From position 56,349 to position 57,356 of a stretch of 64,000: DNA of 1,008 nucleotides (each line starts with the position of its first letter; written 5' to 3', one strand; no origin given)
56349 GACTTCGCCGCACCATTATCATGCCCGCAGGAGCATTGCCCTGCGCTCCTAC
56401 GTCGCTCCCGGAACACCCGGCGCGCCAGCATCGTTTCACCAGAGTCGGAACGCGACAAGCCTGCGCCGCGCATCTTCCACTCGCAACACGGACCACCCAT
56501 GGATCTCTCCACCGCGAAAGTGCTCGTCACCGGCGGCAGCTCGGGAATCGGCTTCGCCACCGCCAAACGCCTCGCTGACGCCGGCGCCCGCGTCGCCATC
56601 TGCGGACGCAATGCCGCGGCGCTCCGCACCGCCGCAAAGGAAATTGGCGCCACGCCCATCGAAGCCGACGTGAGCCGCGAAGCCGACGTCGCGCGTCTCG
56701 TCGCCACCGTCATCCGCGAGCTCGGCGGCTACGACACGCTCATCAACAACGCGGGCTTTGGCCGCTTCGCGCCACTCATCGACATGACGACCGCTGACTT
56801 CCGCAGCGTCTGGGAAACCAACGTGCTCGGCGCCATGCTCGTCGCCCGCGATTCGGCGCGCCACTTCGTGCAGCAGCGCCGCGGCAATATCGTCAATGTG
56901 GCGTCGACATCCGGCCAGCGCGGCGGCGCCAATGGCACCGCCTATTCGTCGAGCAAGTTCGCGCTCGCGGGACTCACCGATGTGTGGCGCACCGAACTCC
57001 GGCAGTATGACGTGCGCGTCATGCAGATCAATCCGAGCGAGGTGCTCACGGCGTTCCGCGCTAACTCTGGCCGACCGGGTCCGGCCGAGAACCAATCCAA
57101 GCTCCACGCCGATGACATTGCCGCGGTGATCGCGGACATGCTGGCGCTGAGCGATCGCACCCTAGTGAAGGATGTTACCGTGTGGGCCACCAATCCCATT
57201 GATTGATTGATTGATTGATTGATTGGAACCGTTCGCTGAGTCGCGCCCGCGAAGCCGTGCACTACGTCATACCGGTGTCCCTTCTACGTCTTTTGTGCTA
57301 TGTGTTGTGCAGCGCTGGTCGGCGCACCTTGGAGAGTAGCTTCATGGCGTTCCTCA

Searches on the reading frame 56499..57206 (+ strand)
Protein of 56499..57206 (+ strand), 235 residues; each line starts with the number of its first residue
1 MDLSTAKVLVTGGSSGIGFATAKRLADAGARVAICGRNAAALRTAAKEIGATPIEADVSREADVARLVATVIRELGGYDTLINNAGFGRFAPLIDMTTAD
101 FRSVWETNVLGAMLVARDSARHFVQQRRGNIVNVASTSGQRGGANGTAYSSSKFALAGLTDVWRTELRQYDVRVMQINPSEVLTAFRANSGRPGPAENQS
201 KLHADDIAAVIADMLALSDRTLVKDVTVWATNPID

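Call 13: find_encoding_contigs(protein=window:56499-57206:+, flank=10000, max_places=5)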
Protein window:56499-57206:+ (235 aa): no gene with exactly this product is on record in the collection.

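Call 34: find_homologous_proteins(query=window:56499-57206:+, max_evalue=1e-40)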
Query window:56499-57206:+ (235 aa): 3087 proteins with E <= 1e-40 among 8000 candidates; the best 120 are listed.
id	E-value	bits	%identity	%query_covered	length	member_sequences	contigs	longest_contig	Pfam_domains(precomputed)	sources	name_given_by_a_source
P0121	4.7e-145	499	100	100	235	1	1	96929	PF08659.17,PF13561.13,PF00106.32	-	-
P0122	6.4e-134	462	94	100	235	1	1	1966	PF08659.17,PF13561.13,PF00106.32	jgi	-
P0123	2.5e-132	457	91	100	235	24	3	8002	PF08659.17,PF13561.13,PF00106.32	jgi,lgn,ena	-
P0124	5.0e-131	453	96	97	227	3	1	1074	PF08659.17,PF13561.13,PF00106.32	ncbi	ncbi:MAG: SDR family oxidoreductase, partial [Gemmatimonadaceae bacterium]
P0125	1.7e-124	432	86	100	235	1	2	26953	PF08659.17,PF13561.13,PF00106.32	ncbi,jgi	ncbi:MAG TPA: SDR family oxidoreductase [Gemmatimonadaceae bacterium]|jgi:3-oxoacyl-[acyl-carrier pr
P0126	1.7e-123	428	86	100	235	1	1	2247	PF08659.17,PF13561.13,PF00106.32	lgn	-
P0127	3.1e-122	424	86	100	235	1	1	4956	PF08659.17,PF13561.13,PF00106.32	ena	-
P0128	3.6e-121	421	84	100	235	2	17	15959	PF08659.17,PF13561.13,PF00106.32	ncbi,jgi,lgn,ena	ncbi:MAG TPA: SDR family oxidoreductase [Gemmatimonadaceae bacterium]|jgi:3-oxoacyl-[acyl-carrier pr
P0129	5.7e-121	420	84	100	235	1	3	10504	PF08659.17,PF13561.13,PF00106.32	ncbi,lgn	-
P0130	5.0e-120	417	83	100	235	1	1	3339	PF08659.17,PF13561.13,PF00106.32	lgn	-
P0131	3.9e-119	414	82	100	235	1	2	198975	PF08659.17,PF13561.13,PF00106.32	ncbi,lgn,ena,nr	ncbi:MAG TPA: SDR family oxidoreductase [Gemmatimonadaceae bacterium]|nr:SDR family oxidoreductase [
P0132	5.1e-119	414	83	100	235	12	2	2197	PF08659.17,PF13561.13,PF00106.32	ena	-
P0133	2.0e-118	412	82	100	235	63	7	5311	PF08659.17,PF13561.13,PF00106.32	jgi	-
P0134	2.1e-118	412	83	100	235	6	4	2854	PF08659.17,PF13561.13,PF00106.32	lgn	-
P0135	3.7e-118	411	82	100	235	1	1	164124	PF08659.17,PF13561.13,PF00106.32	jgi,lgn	jgi:3-oxoacyl-[acyl-carrier protein] reductase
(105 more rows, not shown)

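Call 36: find_encoding_contigs(protein=P0123, flank=3500, max_places=3)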
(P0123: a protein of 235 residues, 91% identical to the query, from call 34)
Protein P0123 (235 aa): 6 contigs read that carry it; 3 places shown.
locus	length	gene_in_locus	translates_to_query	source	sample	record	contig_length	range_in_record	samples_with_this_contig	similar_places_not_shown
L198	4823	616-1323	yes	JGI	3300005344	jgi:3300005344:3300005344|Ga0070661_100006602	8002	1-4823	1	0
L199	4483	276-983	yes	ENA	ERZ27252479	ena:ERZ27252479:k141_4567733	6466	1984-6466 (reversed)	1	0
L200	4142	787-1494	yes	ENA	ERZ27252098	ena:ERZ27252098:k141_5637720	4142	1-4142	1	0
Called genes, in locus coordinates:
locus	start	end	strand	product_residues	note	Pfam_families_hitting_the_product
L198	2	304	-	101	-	?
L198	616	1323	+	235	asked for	PF00106:adh_short, PF08659:KR, PF13561:adh_short_C2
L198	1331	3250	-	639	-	PF00512:HisKA, PF00072:Response_reg, PF00069:Pkinase, PF07714:PK_Tyr_Ser-Thr, PF03109:ABC1 (weak)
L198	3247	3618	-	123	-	PF00072:Response_reg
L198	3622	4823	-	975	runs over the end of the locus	PF01590:GAF, PF13185:GAF_2, PF01590:GAF, PF13185:GAF_2, PF13492:GAF_3, PF00989:PAS, PF08447:PAS_3, PF08448:PAS_4, +7 more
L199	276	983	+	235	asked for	PF00106:adh_short, PF08659:KR, PF13561:adh_short_C2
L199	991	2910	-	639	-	PF00512:HisKA, PF00072:Response_reg, PF00069:Pkinase, PF07714:PK_Tyr_Ser-Thr, PF03109:ABC1 (weak)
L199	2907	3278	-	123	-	PF00072:Response_reg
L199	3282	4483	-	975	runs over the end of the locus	PF01590:GAF, PF13185:GAF_2, PF01590:GAF, PF13185:GAF_2, PF13492:GAF_3, PF00989:PAS, PF08447:PAS_3, PF08448:PAS_4, +7 more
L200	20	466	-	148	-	PF13366:PDDEXK_3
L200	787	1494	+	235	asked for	PF00106:adh_short, PF08659:KR, PF13561:adh_short_C2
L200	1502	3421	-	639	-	PF00512:HisKA, PF00072:Response_reg, PF00069:Pkinase, PF07714:PK_Tyr_Ser-Thr, PF03109:ABC1 (weak)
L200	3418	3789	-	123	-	PF00072:Response_reg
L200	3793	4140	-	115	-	?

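Call 37: find_encoding_contigs(protein=P0125, flank=3500, max_places=2)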
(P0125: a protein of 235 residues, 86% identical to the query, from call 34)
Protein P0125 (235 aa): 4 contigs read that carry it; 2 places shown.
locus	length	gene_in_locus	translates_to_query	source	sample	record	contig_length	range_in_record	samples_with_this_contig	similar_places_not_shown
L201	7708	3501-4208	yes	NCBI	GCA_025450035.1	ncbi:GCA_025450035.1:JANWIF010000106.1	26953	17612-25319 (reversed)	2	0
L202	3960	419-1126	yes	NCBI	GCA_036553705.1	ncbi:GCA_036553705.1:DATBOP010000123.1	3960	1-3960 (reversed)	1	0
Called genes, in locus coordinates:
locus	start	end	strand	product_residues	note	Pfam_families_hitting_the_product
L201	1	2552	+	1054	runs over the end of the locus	PF00873:ACR_tran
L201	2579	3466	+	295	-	PF13672:PP2C_2 (weak)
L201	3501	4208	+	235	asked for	PF00106:adh_short, PF08659:KR, PF13561:adh_short_C2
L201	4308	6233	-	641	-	PF00512:HisKA, PF00072:Response_reg, PF00672:HAMP (faint), PF00069:Pkinase, PF07714:PK_Tyr_Ser-Thr, PF03109:ABC1 (weak)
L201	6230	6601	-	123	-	PF00072:Response_reg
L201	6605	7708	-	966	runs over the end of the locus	PF01590:GAF, PF13185:GAF_2, PF01590:GAF, PF13185:GAF_2, PF13492:GAF_3, PF00989:PAS, PF08448:PAS_4, PF13426:PAS_9, +7 more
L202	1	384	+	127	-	?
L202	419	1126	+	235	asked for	PF00106:adh_short, PF08659:KR, PF13561:adh_short_C2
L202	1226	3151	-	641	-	PF00512:HisKA, PF00072:Response_reg, PF00672:HAMP (faint), PF00069:Pkinase, PF07714:PK_Tyr_Ser-Thr, PF03109:ABC1 (weak)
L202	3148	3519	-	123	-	PF00072:Response_reg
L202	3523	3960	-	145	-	PF00072:Response_reg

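Call 38: find_encoding_contigs(protein=P0131, flank=3500, max_places=2)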
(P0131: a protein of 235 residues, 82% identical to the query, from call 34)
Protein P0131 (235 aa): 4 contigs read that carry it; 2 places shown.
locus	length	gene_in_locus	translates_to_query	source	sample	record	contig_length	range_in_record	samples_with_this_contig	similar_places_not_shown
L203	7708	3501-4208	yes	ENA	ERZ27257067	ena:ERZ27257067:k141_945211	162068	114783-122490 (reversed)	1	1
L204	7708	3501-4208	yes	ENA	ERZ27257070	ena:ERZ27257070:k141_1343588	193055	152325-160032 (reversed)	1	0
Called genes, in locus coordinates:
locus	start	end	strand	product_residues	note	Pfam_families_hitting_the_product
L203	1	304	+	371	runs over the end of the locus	PF25919:BSH_CusB (faint), PF25997:BSH_YhbJ (faint), PF25917:BSH_RND, PF25973:BSH_CzcB, PF25885:HH_EMRA (weak), PF25954:Beta-barrel_RND_2, PF25989:YknX_C (weak)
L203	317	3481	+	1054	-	PF00873:ACR_tran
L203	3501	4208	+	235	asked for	PF00106:adh_short, PF08659:KR, PF13561:adh_short_C2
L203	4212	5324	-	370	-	PF12698:ABC2_membrane_3, PF12679:ABC2_membrane_2 (weak), PF01061:ABC2_membrane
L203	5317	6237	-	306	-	PF00005:ABC_tran, PF13304:AAA_21, PF13732:DrrA1-3_C (weak)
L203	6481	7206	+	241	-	PF00392:GntR, PF07729:FCD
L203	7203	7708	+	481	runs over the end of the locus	PF00171:Aldedh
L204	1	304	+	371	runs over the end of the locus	PF25919:BSH_CusB (faint), PF25997:BSH_YhbJ (faint), PF25917:BSH_RND, PF25973:BSH_CzcB, PF25885:HH_EMRA (weak), PF25954:Beta-barrel_RND_2, PF25989:YknX_C (weak)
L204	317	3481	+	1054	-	PF00873:ACR_tran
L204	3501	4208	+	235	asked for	PF00106:adh_short, PF08659:KR, PF13561:adh_short_C2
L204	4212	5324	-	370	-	PF12698:ABC2_membrane_3, PF12679:ABC2_membrane_2 (weak), PF01061:ABC2_membrane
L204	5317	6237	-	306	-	PF00005:ABC_tran, PF13304:AAA_21, PF13732:DrrA1-3_C (weak)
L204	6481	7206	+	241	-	PF00392:GntR, PF07729:FCD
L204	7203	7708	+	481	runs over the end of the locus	PF00171:Aldedh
